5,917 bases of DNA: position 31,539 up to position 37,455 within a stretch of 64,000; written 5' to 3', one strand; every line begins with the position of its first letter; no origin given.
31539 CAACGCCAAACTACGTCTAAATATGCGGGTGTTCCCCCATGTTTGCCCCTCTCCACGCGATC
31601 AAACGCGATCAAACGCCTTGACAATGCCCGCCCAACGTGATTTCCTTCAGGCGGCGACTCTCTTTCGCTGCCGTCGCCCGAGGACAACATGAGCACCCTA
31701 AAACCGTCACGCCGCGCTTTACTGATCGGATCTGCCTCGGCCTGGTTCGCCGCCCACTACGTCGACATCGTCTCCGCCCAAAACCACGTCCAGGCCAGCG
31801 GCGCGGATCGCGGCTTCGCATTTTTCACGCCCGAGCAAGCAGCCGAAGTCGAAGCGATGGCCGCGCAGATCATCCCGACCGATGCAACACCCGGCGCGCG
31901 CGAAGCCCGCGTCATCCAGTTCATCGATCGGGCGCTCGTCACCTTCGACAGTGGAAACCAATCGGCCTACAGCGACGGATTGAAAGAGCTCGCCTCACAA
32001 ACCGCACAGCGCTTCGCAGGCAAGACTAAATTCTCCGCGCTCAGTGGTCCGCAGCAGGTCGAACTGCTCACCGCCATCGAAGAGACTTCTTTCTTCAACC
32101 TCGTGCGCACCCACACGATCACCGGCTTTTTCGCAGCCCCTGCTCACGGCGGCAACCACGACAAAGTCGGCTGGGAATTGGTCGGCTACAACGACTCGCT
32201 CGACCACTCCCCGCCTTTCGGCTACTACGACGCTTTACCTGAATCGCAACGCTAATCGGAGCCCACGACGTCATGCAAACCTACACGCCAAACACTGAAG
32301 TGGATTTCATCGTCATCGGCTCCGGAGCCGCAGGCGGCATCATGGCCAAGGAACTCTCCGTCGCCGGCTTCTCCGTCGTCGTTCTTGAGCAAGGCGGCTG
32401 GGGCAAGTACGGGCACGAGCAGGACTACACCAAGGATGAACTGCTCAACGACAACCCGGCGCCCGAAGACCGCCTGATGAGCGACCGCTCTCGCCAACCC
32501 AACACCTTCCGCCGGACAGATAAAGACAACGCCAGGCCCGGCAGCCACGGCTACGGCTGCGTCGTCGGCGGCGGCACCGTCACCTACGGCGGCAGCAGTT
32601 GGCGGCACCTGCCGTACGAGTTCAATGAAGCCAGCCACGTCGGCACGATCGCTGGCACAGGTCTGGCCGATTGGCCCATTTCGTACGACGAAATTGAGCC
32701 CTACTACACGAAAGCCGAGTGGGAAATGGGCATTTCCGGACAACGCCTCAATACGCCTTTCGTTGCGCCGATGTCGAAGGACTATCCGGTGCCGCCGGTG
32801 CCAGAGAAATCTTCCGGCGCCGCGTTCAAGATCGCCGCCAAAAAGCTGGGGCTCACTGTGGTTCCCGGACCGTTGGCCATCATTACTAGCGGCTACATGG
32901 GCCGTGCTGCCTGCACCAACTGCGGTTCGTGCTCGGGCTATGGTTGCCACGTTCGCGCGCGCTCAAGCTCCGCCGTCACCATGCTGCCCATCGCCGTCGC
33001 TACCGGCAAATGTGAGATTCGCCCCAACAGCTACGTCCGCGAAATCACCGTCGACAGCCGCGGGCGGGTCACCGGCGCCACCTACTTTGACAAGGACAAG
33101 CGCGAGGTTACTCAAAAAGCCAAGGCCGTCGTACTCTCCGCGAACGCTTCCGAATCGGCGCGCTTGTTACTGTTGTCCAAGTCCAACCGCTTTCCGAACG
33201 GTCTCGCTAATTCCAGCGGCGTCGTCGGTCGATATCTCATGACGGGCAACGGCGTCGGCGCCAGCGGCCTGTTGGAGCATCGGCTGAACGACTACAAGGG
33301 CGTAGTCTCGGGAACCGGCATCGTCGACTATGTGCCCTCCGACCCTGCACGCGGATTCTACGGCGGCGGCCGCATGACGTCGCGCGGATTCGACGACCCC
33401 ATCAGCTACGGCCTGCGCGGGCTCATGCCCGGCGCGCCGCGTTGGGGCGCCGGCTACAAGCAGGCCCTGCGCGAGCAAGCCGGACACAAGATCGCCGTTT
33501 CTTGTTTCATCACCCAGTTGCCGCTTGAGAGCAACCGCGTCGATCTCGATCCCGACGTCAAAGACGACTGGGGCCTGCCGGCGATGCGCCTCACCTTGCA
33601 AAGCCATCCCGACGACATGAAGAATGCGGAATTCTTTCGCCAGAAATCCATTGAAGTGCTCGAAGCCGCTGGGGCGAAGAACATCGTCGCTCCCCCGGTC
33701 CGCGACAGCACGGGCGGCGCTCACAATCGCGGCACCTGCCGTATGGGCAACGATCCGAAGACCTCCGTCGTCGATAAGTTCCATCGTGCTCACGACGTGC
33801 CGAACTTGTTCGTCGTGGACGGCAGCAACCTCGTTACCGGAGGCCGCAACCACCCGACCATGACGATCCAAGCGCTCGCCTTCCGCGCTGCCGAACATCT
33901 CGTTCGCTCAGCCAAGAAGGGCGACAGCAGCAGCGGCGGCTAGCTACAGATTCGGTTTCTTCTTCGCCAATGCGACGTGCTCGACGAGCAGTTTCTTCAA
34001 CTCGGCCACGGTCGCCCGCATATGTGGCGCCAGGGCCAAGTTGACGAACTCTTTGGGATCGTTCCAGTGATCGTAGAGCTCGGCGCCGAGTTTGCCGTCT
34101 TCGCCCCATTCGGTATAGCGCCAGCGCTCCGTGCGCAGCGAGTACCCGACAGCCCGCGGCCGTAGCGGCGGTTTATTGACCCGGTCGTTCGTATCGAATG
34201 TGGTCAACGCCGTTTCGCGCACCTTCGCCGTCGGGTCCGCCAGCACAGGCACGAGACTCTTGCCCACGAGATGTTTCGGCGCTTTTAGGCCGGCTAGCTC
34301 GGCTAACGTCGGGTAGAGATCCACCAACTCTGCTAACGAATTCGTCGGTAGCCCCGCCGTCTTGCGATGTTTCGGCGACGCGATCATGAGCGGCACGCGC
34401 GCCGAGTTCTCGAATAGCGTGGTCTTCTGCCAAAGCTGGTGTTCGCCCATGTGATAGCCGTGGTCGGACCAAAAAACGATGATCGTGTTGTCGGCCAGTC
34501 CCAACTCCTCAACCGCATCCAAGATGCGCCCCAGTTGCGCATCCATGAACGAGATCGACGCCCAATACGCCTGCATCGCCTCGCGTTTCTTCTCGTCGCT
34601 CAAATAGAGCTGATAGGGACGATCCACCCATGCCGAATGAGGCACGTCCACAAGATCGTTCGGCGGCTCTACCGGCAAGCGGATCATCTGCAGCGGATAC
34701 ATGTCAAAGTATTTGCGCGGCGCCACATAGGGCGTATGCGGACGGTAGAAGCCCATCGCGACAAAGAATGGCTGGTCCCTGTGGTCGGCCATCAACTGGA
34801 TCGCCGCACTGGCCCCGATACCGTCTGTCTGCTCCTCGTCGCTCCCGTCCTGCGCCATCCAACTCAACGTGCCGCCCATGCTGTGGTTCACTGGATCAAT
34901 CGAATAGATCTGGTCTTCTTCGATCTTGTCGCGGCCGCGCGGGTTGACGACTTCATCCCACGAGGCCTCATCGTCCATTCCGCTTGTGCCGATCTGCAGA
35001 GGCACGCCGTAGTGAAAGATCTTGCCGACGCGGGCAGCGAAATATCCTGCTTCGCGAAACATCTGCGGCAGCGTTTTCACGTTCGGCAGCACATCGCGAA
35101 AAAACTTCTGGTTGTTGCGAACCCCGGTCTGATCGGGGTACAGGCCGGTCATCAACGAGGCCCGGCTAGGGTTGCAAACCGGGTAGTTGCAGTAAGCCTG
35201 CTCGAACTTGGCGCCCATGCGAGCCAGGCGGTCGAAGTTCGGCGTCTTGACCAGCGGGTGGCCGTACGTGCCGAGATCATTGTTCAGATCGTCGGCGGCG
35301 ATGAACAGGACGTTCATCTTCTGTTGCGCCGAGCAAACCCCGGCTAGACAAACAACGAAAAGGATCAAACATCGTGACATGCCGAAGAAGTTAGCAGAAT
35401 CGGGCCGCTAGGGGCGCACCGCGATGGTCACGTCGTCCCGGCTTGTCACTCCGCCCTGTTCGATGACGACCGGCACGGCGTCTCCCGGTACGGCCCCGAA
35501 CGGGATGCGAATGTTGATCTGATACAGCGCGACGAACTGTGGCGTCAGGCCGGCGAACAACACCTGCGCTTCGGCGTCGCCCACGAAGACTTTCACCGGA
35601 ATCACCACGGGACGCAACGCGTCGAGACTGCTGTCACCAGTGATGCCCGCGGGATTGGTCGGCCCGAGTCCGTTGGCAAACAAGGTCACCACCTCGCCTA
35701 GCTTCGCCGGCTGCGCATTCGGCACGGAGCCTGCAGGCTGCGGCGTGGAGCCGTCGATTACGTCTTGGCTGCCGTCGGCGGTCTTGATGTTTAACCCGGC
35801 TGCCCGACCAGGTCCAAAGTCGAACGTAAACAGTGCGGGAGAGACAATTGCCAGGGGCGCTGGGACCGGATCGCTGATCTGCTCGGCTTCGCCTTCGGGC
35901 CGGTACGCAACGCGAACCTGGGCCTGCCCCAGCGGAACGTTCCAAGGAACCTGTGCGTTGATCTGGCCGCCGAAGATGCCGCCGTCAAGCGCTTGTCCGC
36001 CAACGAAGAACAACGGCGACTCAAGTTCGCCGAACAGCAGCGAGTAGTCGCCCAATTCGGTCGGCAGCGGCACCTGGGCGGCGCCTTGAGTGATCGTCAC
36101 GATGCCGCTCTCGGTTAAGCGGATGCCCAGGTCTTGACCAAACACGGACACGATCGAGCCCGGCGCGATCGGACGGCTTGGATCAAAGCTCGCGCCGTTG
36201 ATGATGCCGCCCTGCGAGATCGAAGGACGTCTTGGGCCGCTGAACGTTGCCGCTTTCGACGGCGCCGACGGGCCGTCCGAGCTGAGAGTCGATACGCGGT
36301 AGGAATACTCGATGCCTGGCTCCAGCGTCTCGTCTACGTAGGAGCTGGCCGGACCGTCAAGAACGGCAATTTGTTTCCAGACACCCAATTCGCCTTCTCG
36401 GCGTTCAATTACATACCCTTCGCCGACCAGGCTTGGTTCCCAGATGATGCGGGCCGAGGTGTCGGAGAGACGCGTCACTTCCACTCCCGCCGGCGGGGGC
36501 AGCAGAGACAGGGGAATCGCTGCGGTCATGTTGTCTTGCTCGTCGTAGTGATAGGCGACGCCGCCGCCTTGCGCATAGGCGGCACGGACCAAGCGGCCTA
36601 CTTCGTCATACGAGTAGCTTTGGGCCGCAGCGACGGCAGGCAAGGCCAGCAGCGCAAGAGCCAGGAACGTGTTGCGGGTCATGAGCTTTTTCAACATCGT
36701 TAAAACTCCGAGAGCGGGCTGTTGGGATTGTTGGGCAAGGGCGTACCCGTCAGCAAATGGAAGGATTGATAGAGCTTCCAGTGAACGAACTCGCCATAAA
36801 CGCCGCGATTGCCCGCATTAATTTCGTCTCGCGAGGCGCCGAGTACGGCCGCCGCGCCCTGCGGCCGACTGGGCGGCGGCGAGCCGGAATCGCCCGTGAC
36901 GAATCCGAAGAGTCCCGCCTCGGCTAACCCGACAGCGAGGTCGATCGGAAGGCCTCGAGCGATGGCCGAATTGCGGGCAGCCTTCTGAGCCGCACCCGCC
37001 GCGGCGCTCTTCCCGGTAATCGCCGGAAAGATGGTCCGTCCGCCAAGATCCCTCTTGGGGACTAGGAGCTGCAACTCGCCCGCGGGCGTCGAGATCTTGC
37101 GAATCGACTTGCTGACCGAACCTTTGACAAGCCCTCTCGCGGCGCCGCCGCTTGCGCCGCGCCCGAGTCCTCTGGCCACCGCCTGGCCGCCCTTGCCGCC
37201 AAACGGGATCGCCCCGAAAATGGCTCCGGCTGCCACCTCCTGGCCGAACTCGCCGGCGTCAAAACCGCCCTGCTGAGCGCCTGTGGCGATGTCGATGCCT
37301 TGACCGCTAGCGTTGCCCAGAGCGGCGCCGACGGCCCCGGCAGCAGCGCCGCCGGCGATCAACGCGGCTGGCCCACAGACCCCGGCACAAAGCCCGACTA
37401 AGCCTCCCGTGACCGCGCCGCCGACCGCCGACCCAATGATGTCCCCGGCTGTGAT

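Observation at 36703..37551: Uncharacterised Rhs C-terminal tip: glycine-zipper membrane region plus a motif-less about 130-aa domain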

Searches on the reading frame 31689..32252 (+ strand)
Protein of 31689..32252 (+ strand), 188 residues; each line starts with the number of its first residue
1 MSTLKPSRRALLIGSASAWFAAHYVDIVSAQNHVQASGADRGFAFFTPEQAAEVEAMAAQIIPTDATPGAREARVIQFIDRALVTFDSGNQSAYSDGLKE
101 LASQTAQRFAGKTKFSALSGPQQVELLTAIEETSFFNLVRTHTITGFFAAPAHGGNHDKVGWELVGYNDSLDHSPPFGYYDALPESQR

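Call 11: search_protein_families(library=pfam, proteins=[window:31689-32252:+], max_evalue=0.001)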
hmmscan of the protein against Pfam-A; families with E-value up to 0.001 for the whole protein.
window:31689-32252:+ (188 aa): 1 family
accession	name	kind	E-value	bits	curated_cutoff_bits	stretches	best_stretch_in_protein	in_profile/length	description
PF13618.11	Gluconate_2-dh3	-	6.5e-25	88.5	23.4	1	48-167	1-133/135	Gluconate 2-dehydrogenase subunit 3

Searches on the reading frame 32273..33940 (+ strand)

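Call 11: search_protein_families(library=pfam, proteins=[window:32273-33940:+], max_evalue=0.001)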
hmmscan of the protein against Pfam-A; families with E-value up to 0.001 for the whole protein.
window:32273-33940:+ (556 aa): 4 families
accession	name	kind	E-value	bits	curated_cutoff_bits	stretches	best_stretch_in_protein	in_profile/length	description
PF05199.19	GMC_oxred_C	-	5.7e-23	82.4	24.6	1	417-536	1-139/139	GMC oxidoreductase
PF00732.25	GMC_oxred_N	-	6.9e-11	42.8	23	1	12-302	3-200/218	GMC oxidoreductase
PF00890.30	FAD_binding_2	-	4.2e-06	26.6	20.4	0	11-41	1-31/414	FAD binding domain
PF01266.30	DAO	-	6.6e-05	23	27.9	0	11-43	1-34/353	FAD dependent oxidoreductase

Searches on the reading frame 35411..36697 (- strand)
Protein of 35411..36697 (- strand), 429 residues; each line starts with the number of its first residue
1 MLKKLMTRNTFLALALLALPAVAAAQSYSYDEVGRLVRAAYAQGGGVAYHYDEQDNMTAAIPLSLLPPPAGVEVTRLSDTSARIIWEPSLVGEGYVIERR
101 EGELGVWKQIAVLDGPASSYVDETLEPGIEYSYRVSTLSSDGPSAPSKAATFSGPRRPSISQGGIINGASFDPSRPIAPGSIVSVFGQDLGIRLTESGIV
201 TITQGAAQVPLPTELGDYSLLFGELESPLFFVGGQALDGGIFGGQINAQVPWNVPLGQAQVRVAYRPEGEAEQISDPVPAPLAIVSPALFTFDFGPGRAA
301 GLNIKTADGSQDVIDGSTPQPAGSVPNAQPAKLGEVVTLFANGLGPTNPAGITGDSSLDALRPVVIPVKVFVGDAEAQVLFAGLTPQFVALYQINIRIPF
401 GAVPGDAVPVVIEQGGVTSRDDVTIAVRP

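Call 7: search_protein_families(library=pfam, proteins=[window:35411-36697:-], max_evalue=0.1)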
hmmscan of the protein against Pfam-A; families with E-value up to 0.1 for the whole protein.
window:35411-36697:- (429 aa): 2 families
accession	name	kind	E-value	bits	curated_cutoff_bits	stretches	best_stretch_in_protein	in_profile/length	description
PF00041.27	fn3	-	2.9e-07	31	25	1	68-151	2-82/84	Fibronectin type III domain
PF05593.20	RHS_repeat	-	4.9e-05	24.1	22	1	30-60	1-31/38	RHS Repeat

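Call 8: search_protein_families(library=ncbifam, proteins=[window:35411-36697:-], max_evalue=0.1)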
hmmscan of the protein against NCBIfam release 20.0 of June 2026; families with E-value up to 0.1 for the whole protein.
window:35411-36697:- (429 aa): 1 family
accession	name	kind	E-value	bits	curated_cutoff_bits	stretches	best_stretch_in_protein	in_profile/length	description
TIGR03437.1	Soli_cterm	paralog_domain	1.6e-48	165.4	29.05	1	165-428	1-225/225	Solibacter uncharacterized C-terminal domain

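Call 20: search_protein_families(library=padloc, proteins=[window:35411-36697:-], max_evalue=0.1)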
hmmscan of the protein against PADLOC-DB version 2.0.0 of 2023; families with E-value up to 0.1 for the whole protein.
window:35411-36697:- (429 aa): 0 families

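Call 68: search_solved_structures(query=A3, max_evalue=0.01)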
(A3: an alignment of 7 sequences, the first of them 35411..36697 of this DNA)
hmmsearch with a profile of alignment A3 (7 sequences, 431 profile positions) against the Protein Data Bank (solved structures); distinct sequences matched with E-value up to 0.01: 89 (the best 60 are shown).
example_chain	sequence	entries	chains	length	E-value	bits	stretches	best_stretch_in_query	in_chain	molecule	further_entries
8g4l_bm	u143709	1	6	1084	8.8e-40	140.2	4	51-144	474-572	Titin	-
8q6t_I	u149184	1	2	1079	1.3e-37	133.1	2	64-143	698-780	Titin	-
9ot8_A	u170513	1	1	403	2.1e-13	53.4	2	62-135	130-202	FN3con-9 - FN3con-41 fusion,Galectin-3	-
5j7k_A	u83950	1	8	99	1e-11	47.8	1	62-140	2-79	FN3con-a-lys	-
3lpw_A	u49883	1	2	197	1.5e-11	47.2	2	71-143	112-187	A77-A78 domain from Titin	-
8bnq_A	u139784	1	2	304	1.8e-11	46.9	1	53-154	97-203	Titin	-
8bvo_A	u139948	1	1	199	1.8e-11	46.9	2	55-144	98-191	Titin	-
4u3h_A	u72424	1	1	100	2.1e-11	46.7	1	57-144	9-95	FN3con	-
8bxr_A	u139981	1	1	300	2.3e-11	46.6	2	55-144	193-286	Titin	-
6xay_A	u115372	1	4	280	3.1e-10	42.9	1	60-154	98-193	Fibronectin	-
1fnf_A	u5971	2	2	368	2.3e-09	40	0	57-144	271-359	FIBRONECTIN | Isoform 1 of Fibronectin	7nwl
3mpc_A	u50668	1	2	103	3.8e-09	39.3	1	60-149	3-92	Fn3-like protein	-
9vsf_A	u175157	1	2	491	1e-08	37.9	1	60-155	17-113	Beta-1,3-glucanase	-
5g56_A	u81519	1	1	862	1.7e-08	37.1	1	55-151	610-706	CARBOHYDRATE BINDING FAMILY 6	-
3t1w_A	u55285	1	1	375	2e-08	36.9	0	66-151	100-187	four-domain fibronectin fragment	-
8cp6_B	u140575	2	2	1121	2.7e-07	33.2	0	21-72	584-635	Toxin protein Tse5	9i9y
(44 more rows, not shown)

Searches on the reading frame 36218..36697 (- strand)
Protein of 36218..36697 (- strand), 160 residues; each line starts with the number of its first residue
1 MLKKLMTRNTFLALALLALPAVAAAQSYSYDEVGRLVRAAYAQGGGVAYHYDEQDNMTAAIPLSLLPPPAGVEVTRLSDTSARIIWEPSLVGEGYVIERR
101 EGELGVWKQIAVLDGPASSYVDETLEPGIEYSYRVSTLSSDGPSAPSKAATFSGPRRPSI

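Call 61: find_homologous_proteins(query=window:36218-36697:-, max_evalue=0.00001)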
Query window:36218-36697:- (160 aa): 2 proteins with E <= 0.00001 among 1453 candidates.
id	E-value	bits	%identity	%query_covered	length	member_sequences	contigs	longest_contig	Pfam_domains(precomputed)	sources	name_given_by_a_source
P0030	4.9e-30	122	65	62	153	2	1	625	PF05593.20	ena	-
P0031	1.7e-29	121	82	48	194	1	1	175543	PF05593.20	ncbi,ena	-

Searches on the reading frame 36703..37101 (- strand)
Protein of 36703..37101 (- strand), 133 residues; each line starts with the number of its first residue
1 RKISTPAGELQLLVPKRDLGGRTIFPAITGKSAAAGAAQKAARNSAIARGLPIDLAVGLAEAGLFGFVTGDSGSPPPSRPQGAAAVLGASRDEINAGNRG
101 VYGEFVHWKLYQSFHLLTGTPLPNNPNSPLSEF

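Call 7: search_protein_families(library=pfam, proteins=[window:36703-37101:-], max_evalue=0.1)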
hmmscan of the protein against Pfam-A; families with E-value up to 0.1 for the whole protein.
window:36703-37101:- (133 aa): 0 families

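Call 8: search_protein_families(library=ncbifam, proteins=[window:36703-37101:-], max_evalue=0.1)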
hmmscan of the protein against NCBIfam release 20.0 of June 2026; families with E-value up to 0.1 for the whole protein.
window:36703-37101:- (133 aa): 0 families

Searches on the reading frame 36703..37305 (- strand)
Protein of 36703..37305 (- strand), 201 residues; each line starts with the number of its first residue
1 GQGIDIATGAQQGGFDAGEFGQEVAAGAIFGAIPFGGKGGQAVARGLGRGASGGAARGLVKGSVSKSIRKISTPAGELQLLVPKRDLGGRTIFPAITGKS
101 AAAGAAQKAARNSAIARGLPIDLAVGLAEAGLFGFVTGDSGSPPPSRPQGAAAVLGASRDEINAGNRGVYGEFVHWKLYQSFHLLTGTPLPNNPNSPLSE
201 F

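Call 21: search_solved_structures(query=A1, max_evalue=10)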
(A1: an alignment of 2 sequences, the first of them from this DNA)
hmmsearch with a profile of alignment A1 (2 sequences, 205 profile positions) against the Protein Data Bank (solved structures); distinct sequences matched with E-value up to 10: 3.
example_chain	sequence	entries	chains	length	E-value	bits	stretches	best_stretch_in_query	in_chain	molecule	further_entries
9y46_C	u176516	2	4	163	1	12.5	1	37-89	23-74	Histone H2A type 1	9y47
7db5_A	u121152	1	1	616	1.9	11.6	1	146-184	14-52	Alpha-L-fucosidase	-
9klu_A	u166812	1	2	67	2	11.6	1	140-180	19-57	Protein LG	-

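Call 22: search_protein_representatives(alignment_id=A1)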
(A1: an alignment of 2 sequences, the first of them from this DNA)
Query: 2 sequences, 205 profile positions. Proteins with E-value up to 0.001 (for the whole library): 22; up to 1e-10: 8; up to 1e-30: 3. The best 22 are listed.
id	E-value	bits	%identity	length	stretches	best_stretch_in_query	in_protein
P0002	1.7e-115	400.5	-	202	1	1-205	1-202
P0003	5.4e-73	261.7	-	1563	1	2-205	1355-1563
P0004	1.9e-36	142.3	-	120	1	92-205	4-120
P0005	7.7e-24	101.1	-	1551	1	2-205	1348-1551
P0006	1.5e-23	100.2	-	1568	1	2-205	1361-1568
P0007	1.6e-21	93.6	-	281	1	2-202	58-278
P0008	3.2e-12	63.2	-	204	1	3-205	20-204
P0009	5.4e-12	62.4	-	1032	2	84-205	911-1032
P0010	1.2e-10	58.1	-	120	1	112-205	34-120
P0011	9.4e-09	51.9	-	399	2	124-204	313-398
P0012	7.4e-08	48.9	-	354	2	154-205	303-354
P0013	1.1e-07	48.4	-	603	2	118-205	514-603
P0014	3.3e-06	43.6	-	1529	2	121-205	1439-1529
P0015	1.8e-05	41.1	-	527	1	143-205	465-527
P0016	2.4e-05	40.7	-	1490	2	147-205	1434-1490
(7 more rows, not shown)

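Call 25: find_encoding_contigs(protein=P0003, flank=6000, max_places=3)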
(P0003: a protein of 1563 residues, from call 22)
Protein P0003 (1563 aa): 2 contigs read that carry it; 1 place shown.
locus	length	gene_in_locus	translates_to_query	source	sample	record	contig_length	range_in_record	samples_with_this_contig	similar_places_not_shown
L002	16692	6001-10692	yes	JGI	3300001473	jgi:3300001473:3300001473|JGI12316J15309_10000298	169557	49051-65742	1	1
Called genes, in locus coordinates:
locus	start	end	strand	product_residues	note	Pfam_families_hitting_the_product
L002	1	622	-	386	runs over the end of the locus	-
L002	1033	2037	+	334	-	PF01663:Phosphodiest, PF00884:Sulfatase (weak)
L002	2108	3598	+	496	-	PF00474:SSF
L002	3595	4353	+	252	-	PF03328:HpcH_HpaI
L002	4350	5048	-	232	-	PF00484:Pro_CA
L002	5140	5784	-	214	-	-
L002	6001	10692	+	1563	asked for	PF20148:DUF6531 (weak), PF01483:P_proprotein, PF25023:TEN_YD-shell (weak), PF25023:TEN_YD-shell, PF05593:RHS_repeat, PF25023:TEN_YD-shell, PF05593:RHS_repeat, PF25023:TEN_YD-shell, +1 more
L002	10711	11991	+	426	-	PF05593:RHS_repeat (weak), PF00041:fn3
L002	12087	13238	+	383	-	PF13776:DUF4172, PF02661:Fic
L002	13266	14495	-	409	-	PF17820:PDZ_6, PF03572:Peptidase_S41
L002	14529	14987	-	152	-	PF18979:DUF5715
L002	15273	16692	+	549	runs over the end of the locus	-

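Call 26: find_encoding_contigs(protein=P0006, flank=6000, max_places=3)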
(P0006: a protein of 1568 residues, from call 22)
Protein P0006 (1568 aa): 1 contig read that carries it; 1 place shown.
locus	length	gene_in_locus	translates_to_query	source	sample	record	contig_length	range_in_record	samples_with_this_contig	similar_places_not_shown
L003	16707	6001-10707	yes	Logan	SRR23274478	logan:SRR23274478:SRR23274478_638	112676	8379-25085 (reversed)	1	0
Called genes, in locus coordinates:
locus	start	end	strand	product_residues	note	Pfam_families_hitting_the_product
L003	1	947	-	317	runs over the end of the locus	PF03279:Lip_A_acyltrans (weak)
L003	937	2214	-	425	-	PF00501:AMP-binding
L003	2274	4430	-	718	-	PF13231:PMT_2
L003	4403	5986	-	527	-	-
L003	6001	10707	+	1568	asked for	PF20148:DUF6531, PF01483:P_proprotein, PF25023:TEN_YD-shell, PF05593:RHS_repeat, PF05593:RHS_repeat, PF25023:TEN_YD-shell, PF05593:RHS_repeat, PF25023:TEN_YD-shell, +1 more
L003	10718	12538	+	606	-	PF05593:RHS_repeat (faint)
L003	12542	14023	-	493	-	PF12796:Ank_2, PF13606:Ank_3 (faint), PF13857:Ank_5 (faint), PF00023:Ank (weak), PF13637:Ank_4 (weak), PF12796:Ank_2, PF13637:Ank_4 (weak), PF12796:Ank_2 (weak), +1 more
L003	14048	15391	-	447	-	PF07586:HXXSHH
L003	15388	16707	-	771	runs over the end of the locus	PF07635:PSCyt1 (faint), PF07626:PSD3, PF07637:PSD5, PF07631:PSD4, PF07627:PSCyt3, PF07624:PSD2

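Call 27: find_encoding_contigs(protein=P0005, flank=6000, max_places=3)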
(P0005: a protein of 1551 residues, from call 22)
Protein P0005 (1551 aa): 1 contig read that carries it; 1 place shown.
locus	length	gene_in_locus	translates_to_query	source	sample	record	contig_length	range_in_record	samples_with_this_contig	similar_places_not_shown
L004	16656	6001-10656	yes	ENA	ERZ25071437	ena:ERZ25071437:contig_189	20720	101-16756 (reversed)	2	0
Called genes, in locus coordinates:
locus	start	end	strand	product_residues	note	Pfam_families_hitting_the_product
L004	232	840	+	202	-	-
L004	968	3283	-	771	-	PF12228:DUF3604 (faint)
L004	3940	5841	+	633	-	PF13432:TPR_16 (weak), PF00515:TPR_1, PF23914:TPR_CcmH_CycH, PF13414:TPR_11 (weak), PF13432:TPR_16 (weak), PF14559:TPR_19, PF08357:SEFIR (weak), PF13676:TIR_2 (weak), +8 more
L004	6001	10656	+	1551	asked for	PF01483:P_proprotein, PF05593:RHS_repeat, PF25023:TEN_YD-shell (weak), PF05593:RHS_repeat, PF25023:TEN_YD-shell (weak), PF05593:RHS_repeat, PF25023:TEN_YD-shell, PF25023:TEN_YD-shell, +1 more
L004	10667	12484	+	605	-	PF05593:RHS_repeat (weak), PF00041:fn3 (weak)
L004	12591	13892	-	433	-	PF13576:Pentapeptide_3 (faint), PF13599:Pentapeptide_4 (faint), PF00805:Pentapeptide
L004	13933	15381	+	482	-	PF00756:Esterase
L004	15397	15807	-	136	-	PF03918:CcmH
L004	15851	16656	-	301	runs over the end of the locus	?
